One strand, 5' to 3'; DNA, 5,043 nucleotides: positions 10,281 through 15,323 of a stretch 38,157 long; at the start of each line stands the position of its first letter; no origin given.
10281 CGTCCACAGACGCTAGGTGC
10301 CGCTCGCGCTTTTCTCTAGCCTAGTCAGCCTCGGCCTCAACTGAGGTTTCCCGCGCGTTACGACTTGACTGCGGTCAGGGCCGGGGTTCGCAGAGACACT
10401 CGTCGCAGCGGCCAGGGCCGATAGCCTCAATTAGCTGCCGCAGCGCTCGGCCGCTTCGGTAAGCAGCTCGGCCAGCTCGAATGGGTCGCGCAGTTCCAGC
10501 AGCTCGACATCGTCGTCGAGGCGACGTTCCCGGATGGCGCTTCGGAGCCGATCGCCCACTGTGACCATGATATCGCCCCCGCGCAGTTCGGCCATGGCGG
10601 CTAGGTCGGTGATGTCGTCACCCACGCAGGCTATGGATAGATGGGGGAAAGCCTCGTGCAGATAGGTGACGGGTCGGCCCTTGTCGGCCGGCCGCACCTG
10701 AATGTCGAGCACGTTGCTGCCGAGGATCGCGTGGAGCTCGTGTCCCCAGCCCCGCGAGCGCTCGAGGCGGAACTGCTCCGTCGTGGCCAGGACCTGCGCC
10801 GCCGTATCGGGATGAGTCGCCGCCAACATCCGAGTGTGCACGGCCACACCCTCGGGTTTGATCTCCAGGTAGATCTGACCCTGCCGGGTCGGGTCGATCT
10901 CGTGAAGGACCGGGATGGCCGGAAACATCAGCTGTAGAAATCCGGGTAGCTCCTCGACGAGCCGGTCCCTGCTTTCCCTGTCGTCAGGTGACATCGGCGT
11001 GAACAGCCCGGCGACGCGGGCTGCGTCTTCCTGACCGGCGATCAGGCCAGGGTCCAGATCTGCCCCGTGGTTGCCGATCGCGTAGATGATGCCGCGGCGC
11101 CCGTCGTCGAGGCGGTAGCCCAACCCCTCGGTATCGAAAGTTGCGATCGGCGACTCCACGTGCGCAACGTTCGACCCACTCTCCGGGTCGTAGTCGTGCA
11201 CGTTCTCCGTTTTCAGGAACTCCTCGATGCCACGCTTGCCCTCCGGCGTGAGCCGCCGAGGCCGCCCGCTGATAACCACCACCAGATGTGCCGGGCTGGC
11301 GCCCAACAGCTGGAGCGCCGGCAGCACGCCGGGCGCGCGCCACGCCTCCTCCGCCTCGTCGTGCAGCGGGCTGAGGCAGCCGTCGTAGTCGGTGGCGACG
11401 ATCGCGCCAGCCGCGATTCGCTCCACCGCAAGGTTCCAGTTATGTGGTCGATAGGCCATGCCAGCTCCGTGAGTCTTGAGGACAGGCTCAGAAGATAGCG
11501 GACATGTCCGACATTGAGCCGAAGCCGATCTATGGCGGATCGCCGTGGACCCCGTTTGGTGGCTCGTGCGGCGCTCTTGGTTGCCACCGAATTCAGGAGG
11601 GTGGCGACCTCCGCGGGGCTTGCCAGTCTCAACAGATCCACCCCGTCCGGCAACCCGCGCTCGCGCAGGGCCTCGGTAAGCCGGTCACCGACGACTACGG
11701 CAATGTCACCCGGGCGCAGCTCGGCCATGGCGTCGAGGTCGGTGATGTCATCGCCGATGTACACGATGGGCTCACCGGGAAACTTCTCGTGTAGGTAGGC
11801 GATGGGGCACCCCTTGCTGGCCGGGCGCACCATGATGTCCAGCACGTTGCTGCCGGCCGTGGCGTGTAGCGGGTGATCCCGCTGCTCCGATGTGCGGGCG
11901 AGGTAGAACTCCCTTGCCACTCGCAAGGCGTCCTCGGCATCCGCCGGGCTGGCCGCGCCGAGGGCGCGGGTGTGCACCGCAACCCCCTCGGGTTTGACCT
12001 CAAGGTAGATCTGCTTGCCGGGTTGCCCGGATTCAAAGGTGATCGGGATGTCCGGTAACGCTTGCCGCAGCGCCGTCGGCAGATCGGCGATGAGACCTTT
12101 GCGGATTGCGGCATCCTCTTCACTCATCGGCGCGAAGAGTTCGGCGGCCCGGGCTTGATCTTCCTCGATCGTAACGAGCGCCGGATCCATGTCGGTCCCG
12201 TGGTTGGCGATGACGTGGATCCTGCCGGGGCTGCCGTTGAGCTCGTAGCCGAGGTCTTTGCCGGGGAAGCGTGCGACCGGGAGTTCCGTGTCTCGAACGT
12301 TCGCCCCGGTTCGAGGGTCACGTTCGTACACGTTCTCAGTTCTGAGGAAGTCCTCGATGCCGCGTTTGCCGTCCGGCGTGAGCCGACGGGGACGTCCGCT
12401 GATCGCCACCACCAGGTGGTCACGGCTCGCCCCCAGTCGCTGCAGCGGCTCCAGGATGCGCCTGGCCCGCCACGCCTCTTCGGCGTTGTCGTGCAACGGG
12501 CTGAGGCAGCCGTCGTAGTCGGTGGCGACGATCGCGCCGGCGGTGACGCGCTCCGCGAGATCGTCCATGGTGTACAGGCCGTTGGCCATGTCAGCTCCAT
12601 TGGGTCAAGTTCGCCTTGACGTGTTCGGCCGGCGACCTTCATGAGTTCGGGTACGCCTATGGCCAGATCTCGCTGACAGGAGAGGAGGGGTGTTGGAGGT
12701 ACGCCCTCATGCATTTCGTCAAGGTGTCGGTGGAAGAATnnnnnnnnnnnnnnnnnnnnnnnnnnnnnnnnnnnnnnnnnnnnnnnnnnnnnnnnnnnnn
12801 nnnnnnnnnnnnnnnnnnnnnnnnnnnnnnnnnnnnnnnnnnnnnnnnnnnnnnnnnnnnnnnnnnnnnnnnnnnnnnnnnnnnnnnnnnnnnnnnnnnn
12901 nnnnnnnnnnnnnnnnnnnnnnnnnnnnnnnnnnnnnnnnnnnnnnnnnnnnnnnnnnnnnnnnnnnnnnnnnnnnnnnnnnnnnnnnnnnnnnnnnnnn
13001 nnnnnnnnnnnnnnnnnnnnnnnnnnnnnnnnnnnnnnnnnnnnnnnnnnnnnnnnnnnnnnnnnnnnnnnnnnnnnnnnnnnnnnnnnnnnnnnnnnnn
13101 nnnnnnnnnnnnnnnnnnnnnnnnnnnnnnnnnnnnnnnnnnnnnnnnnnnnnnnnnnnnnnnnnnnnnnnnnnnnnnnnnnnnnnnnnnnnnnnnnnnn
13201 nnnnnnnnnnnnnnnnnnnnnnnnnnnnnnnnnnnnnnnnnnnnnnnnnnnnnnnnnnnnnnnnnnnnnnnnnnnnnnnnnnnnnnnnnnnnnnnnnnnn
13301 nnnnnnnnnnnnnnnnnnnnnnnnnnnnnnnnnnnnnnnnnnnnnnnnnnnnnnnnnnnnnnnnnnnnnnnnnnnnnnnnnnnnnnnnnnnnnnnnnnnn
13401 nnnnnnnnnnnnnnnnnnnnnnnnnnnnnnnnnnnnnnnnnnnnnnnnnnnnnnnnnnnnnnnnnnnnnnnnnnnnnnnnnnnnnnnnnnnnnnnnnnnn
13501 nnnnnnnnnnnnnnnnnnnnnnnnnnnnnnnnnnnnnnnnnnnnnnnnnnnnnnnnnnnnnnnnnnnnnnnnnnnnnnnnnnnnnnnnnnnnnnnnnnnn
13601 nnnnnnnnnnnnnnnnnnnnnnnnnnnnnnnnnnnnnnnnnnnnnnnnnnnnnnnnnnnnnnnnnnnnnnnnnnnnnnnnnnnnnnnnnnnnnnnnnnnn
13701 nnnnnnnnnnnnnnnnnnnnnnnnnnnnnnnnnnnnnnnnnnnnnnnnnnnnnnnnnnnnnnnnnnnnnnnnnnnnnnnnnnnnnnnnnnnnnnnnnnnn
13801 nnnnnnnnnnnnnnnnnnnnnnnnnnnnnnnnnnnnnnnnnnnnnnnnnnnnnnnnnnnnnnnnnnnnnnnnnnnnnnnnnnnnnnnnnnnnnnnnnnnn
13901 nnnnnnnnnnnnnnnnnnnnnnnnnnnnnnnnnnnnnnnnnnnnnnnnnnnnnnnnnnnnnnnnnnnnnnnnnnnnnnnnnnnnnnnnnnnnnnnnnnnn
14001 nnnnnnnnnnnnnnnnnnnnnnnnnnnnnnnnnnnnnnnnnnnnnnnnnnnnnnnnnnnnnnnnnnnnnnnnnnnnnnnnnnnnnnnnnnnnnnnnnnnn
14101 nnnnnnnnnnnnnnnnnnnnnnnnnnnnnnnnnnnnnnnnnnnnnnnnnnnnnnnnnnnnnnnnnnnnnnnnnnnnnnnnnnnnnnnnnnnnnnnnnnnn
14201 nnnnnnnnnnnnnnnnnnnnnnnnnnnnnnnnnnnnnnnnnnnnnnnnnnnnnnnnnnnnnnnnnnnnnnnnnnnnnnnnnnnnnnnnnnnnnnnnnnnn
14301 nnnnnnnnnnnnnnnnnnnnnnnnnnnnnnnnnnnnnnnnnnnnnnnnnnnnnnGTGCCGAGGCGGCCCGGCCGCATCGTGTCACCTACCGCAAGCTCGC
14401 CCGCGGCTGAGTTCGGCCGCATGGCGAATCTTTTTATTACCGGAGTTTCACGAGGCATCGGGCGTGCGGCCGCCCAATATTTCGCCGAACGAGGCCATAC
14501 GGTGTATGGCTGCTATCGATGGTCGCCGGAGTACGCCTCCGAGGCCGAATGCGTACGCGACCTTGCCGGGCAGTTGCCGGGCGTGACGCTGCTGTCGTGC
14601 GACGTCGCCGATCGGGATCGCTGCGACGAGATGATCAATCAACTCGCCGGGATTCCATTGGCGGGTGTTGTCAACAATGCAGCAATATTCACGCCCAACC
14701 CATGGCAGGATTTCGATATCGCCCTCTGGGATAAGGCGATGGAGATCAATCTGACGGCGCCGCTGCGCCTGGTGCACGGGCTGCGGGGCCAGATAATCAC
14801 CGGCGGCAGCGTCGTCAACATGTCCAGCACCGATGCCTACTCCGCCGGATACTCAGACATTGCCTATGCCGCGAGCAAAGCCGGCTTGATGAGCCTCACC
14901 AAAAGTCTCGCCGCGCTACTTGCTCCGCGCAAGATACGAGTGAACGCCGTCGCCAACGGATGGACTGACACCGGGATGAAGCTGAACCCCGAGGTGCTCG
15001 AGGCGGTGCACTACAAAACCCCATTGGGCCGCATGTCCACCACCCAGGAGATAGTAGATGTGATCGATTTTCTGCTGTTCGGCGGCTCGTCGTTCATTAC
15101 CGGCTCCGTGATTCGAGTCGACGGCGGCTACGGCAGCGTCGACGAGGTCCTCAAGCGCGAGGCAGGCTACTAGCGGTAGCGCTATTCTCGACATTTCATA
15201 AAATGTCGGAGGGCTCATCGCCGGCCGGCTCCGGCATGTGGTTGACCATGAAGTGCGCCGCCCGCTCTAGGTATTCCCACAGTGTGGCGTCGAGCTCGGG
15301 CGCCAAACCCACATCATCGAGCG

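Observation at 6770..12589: Operon with two GT20 synthases and two atypical OtsB-type phosphatases: candidate second, uncharacterised sugar-phosphate/compatible-solute pathway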

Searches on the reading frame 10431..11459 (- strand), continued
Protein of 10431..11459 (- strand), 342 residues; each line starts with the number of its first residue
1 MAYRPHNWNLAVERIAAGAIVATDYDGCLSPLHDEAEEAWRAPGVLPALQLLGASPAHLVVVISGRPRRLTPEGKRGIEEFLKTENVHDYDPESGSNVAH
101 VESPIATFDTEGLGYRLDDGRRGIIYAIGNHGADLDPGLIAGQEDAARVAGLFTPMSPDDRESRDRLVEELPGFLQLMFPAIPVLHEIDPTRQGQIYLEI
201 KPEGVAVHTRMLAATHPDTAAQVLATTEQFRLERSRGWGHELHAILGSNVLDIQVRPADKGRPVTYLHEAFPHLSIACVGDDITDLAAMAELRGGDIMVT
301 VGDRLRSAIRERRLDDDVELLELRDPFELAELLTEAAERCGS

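Call 87: find_encoding_contigs(protein=P0254, flank=10000, max_places=4)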
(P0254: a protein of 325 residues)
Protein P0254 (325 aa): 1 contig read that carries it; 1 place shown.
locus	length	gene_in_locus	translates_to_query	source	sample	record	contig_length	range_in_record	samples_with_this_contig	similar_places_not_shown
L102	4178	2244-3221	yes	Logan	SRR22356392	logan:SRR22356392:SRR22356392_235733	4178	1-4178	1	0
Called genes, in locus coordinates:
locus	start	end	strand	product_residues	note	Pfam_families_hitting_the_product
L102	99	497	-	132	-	-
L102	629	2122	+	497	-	PF00982:Glyco_transf_20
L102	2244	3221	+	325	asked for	PF02358:Trehalose_PPase (weak)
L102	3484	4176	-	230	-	?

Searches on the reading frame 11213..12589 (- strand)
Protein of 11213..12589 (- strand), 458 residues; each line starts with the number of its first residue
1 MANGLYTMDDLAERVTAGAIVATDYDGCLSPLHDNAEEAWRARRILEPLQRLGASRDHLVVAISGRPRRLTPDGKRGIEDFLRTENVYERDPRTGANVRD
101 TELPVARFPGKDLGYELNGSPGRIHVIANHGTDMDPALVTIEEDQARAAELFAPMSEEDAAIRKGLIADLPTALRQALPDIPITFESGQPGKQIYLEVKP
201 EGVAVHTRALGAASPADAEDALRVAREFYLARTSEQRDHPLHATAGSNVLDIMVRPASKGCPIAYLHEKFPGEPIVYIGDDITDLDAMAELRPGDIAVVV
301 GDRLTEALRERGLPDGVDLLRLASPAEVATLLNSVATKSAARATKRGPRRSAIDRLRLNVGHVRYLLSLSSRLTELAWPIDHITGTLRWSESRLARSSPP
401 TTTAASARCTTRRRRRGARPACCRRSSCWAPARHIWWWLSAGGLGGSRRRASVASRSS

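Call 3: search_protein_families(library=pfam, proteins=[window:11213-12589:-], max_evalue=0.01)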
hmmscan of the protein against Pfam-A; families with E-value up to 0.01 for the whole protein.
window:11213-12589:- (458 aa): 1 family
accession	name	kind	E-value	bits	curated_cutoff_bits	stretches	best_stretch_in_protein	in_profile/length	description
PF02358.22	Trehalose_PPase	-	2.7e-11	43.5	27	2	23-69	2-48/235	Trehalose-phosphatase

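Call 4: search_protein_families(library=ncbifam, proteins=[window:11213-12589:-], max_evalue=0.01)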
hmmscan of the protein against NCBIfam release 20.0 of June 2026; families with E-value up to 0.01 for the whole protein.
window:11213-12589:- (458 aa): 4 families
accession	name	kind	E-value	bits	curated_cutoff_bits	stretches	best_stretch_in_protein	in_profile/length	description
NF011071.0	PRK14501.1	equivalog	7.5e-16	57.5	634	2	194-307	600-707/729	bifunctional alpha,alpha-trehalose-phosphate synthase (UDP-forming)/trehalose-phosphatase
TIGR00685.1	T6PP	equivalog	3.8e-15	56.4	68.05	2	194-310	111-223/250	trehalose-phosphatase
TIGR01484.1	HAD-SF-IIB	subfamily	0.00026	21.1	41.8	0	210-288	131-212/221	HAD-IIB family hydrolase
NF007560.0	PRK10187.1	equivalog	0.00052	19.4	327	0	228-307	144-226/266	trehalose-phosphatase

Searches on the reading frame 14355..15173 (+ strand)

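Call 57: search_protein_families(library=pfam, proteins=[window:14355-15173:+], max_evalue=0.0001)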
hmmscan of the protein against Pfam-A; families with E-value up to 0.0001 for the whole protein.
window:14355-15173:+ (272 aa): 4 families
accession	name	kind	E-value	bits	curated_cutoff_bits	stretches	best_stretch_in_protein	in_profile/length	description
PF13561.12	adh_short_C2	-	2e-50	172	27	1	30-259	1-235/236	Enoyl-(Acyl carrier protein) reductase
PF00106.31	adh_short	-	6.8e-36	124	26.6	1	27-209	4-187/195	short chain dehydrogenase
PF08659.16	KR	-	1.1e-10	42.1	22.6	1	26-183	3-161/180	KR domain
PF01370.27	Epimerase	-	3.2e-07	30.4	20.9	1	27-166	2-123/240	NAD dependent epimerase/dehydratase family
